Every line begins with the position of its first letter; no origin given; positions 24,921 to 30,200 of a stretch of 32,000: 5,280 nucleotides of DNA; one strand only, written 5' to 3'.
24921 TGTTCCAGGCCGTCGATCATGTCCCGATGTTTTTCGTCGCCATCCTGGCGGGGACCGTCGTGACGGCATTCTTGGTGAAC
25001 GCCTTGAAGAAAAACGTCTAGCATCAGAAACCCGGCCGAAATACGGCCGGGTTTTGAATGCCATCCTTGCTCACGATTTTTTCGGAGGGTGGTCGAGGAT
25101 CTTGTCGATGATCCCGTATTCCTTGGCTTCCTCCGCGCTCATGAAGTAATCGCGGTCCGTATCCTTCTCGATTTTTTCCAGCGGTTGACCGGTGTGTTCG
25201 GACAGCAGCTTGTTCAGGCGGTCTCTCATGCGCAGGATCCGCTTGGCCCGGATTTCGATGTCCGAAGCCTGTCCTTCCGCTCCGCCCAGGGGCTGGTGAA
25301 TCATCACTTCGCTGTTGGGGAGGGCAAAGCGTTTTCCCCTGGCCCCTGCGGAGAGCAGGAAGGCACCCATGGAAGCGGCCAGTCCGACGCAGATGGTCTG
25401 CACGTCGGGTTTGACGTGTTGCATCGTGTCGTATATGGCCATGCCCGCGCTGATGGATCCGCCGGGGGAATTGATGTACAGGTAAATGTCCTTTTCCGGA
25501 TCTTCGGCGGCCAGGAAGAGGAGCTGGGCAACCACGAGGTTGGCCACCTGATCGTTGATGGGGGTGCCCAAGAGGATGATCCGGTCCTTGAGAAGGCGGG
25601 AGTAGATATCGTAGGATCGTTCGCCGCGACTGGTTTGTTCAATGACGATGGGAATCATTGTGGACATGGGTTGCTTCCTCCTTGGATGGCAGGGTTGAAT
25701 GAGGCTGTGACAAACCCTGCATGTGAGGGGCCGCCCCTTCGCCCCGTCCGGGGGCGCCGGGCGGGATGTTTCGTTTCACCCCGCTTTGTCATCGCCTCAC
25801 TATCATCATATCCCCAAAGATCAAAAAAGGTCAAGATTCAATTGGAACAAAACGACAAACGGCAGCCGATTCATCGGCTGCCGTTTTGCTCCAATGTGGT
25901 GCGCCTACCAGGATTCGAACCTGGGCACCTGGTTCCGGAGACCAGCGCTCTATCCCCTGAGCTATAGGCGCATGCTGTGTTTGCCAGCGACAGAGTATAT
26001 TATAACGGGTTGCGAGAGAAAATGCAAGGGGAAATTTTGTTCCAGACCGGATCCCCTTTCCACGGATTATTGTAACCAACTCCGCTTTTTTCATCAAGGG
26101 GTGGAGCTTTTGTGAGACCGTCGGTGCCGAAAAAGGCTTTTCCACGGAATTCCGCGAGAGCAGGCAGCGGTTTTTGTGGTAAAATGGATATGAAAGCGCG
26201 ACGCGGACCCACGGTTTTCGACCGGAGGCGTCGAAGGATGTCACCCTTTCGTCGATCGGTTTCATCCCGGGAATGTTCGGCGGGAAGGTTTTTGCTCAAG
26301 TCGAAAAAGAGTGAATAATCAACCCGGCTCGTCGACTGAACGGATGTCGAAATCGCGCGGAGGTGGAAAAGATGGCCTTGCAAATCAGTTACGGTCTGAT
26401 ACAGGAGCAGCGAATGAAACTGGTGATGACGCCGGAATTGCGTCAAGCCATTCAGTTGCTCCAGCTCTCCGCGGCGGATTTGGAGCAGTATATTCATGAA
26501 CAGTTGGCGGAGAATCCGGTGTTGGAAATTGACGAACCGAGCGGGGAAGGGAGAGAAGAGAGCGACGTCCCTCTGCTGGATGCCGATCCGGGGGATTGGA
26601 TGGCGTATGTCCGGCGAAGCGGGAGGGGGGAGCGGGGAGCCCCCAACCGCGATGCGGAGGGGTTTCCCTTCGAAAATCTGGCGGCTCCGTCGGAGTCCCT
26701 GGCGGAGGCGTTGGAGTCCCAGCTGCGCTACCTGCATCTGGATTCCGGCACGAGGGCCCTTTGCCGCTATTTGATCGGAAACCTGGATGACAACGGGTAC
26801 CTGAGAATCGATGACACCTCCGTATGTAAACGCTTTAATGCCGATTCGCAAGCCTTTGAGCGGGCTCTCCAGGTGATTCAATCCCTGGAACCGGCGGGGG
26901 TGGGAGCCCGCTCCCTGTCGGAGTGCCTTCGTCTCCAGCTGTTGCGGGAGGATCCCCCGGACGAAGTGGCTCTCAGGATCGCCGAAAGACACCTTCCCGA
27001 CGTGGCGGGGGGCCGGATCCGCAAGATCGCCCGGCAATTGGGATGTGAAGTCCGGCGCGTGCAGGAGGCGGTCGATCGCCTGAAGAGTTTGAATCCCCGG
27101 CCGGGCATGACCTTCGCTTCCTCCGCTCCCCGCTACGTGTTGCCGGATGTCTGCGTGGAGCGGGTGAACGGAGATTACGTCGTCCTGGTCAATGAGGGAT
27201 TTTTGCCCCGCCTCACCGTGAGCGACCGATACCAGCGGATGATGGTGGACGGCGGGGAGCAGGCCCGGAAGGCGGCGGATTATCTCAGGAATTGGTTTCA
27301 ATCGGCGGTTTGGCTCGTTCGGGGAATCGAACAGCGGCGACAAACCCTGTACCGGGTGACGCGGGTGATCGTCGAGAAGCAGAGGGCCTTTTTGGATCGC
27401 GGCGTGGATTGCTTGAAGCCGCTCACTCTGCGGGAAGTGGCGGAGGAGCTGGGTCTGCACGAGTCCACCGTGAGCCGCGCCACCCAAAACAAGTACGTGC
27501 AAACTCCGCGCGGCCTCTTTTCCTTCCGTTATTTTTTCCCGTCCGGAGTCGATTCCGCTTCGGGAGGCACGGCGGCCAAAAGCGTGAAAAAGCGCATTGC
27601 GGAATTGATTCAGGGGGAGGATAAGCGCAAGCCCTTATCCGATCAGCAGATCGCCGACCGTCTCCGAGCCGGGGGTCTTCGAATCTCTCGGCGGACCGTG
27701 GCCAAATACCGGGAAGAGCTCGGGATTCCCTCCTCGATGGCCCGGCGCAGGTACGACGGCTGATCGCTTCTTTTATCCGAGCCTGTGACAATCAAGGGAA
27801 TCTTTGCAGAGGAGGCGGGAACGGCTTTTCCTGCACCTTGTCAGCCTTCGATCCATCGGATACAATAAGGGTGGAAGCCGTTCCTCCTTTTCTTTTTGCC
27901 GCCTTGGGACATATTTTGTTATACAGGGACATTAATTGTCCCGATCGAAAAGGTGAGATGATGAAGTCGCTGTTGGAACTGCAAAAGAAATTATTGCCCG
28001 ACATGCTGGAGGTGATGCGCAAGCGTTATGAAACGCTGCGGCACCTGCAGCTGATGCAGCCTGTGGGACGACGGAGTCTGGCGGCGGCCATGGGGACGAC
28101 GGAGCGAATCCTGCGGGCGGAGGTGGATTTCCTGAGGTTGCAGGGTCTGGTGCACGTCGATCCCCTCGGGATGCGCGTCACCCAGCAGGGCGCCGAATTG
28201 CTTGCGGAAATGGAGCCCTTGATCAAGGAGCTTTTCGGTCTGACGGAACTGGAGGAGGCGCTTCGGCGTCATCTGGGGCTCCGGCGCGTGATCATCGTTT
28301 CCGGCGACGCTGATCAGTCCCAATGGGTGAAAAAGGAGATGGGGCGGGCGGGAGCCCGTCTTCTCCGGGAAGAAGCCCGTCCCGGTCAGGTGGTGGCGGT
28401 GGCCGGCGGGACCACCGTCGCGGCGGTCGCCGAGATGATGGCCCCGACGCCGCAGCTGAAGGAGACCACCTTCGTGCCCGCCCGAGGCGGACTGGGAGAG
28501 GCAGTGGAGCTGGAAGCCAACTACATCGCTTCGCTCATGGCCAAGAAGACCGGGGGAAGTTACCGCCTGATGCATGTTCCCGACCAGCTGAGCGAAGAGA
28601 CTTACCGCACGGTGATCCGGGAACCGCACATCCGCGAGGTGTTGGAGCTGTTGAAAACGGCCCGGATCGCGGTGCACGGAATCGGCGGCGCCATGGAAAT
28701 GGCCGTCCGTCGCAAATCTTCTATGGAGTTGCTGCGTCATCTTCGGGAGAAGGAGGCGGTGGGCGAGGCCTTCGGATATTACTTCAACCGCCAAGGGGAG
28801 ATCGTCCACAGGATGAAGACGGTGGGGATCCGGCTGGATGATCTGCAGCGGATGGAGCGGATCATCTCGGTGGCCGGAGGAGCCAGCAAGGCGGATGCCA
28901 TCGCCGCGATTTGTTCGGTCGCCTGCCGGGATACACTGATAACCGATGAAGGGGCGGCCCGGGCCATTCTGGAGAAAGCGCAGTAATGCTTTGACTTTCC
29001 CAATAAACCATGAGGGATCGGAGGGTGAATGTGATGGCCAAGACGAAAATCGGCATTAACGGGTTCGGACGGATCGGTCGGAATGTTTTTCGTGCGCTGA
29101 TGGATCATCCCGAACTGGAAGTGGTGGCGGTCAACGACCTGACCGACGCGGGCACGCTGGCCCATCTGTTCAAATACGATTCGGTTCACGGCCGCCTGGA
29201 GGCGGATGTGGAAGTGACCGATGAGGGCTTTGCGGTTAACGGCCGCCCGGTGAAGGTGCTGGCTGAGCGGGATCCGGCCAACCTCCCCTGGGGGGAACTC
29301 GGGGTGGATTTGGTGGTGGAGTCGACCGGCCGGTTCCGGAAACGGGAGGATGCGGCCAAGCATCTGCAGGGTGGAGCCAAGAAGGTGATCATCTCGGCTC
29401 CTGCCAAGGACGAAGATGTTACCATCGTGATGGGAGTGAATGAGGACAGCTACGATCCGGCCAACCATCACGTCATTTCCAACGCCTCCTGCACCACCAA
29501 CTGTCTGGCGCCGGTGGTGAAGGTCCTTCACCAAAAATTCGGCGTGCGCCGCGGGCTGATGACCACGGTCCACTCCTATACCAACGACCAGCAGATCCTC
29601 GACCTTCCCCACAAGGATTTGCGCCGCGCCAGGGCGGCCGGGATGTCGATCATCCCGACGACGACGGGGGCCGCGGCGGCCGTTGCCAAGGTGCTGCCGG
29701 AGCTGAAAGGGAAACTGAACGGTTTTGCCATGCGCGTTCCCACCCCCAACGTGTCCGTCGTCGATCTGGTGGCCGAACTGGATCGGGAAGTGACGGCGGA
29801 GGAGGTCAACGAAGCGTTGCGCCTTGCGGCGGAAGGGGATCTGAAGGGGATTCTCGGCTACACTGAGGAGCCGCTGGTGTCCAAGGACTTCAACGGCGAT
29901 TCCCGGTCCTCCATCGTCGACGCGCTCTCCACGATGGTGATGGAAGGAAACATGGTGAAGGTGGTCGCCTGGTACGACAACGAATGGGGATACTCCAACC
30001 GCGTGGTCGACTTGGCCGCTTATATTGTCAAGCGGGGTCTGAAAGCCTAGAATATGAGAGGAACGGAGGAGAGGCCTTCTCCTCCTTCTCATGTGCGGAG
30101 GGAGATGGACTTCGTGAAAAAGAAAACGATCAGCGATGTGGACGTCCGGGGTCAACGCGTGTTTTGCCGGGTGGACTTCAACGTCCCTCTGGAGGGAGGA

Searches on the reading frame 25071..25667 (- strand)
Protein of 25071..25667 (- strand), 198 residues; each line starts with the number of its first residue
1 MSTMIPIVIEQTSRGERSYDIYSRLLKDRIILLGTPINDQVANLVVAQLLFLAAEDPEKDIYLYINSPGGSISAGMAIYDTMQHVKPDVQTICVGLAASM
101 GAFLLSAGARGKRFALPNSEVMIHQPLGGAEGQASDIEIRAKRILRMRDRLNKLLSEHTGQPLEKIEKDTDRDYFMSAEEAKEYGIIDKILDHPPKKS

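Call 44: search_protein_families(library=pfam, proteins=[window:25071-25667:-], max_evalue=0.00001)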
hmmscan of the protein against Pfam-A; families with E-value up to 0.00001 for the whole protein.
window:25071-25667:- (198 aa): 1 family
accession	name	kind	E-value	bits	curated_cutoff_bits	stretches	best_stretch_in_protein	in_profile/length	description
PF00574.28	CLP_protease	-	3.7e-90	301.1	20.2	1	14-193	2-181/182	Clp protease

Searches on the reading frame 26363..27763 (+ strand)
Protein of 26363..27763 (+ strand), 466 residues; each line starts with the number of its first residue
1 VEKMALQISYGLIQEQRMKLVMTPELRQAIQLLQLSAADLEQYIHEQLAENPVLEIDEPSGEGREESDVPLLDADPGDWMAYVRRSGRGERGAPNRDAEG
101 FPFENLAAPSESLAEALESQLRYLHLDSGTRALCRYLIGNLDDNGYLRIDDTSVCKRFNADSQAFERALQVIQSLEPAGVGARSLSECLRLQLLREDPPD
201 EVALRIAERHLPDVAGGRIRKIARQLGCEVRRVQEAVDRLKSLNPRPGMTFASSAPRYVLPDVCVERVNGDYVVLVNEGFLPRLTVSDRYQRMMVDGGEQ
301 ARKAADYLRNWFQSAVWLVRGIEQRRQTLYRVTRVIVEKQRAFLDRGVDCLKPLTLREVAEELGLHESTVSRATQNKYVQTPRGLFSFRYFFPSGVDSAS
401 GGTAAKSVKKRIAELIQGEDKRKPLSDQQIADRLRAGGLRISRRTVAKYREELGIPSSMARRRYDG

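Call 44: search_protein_families(library=pfam, proteins=[window:26363-27763:+], max_evalue=0.00001)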
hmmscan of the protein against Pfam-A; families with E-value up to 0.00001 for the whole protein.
window:26363-27763:+ (466 aa): 4 families
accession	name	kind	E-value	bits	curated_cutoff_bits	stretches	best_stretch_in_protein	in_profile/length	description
PF04552.19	Sigma54_DBD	-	1.1e-61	207.7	22.8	1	306-463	2-160/160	Sigma-54, DNA binding domain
PF04963.19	Sigma54_CBD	-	1.4e-56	191.6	22.9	1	103-290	2-185/185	Sigma-54 factor, core binding domain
PF00309.25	Sigma54_AID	-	2.8e-18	65.9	23.8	1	12-56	2-46/46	Sigma-54 factor, Activator interacting domain (AID)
PF13384.12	HTH_23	-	2e-07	31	24.6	0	354-373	18-37/50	Homeodomain-like domain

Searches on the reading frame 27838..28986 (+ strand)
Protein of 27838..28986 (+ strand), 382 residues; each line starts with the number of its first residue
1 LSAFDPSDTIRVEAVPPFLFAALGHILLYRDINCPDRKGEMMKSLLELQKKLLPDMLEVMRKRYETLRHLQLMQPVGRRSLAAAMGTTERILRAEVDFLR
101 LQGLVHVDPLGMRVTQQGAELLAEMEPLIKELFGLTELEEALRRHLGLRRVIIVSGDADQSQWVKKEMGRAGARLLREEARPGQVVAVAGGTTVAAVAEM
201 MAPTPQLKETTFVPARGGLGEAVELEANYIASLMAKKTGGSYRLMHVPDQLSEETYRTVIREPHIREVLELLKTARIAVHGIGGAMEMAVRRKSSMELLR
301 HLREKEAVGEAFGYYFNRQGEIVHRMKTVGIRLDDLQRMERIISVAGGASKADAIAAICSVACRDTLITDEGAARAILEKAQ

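Call 44: search_protein_families(library=pfam, proteins=[window:27838-28986:+], max_evalue=0.00001)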
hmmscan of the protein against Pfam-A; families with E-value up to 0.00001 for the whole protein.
window:27838-28986:+ (382 aa): 2 families
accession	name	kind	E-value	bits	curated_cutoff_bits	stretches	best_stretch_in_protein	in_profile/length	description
PF04198.19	Sugar-bind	-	1.5e-74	250.9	27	1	131-379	2-257/257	Putative sugar-binding domain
PF21715.3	CggR_N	-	8.2e-28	96.4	30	1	59-128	1-70/71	CggR N-terminal DNA binding domain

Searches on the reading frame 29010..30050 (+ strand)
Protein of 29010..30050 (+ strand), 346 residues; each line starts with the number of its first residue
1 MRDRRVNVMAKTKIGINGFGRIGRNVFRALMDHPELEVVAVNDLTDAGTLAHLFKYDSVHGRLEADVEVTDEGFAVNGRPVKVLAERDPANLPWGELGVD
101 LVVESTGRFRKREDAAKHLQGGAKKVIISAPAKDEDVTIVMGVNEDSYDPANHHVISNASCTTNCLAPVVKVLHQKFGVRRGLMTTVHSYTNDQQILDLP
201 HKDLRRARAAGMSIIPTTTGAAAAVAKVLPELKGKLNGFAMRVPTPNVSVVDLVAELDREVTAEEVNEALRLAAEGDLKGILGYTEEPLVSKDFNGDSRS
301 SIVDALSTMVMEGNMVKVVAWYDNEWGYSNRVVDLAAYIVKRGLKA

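Call 44: search_protein_families(library=pfam, proteins=[window:29010-30050:+], max_evalue=0.00001)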
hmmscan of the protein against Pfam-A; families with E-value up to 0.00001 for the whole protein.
window:29010-30050:+ (346 aa): 2 families
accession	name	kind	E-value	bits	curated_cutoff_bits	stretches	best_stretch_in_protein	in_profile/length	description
PF02800.25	Gp_dh_C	-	3.3e-72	241.7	24.4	1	166-322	1-158/158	Glyceraldehyde 3-phosphate dehydrogenase, C-terminal domain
PF00044.30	Gp_dh_N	-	1.6e-41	141.1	31.7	1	13-111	2-100/101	Glyceraldehyde 3-phosphate dehydrogenase, NAD binding domain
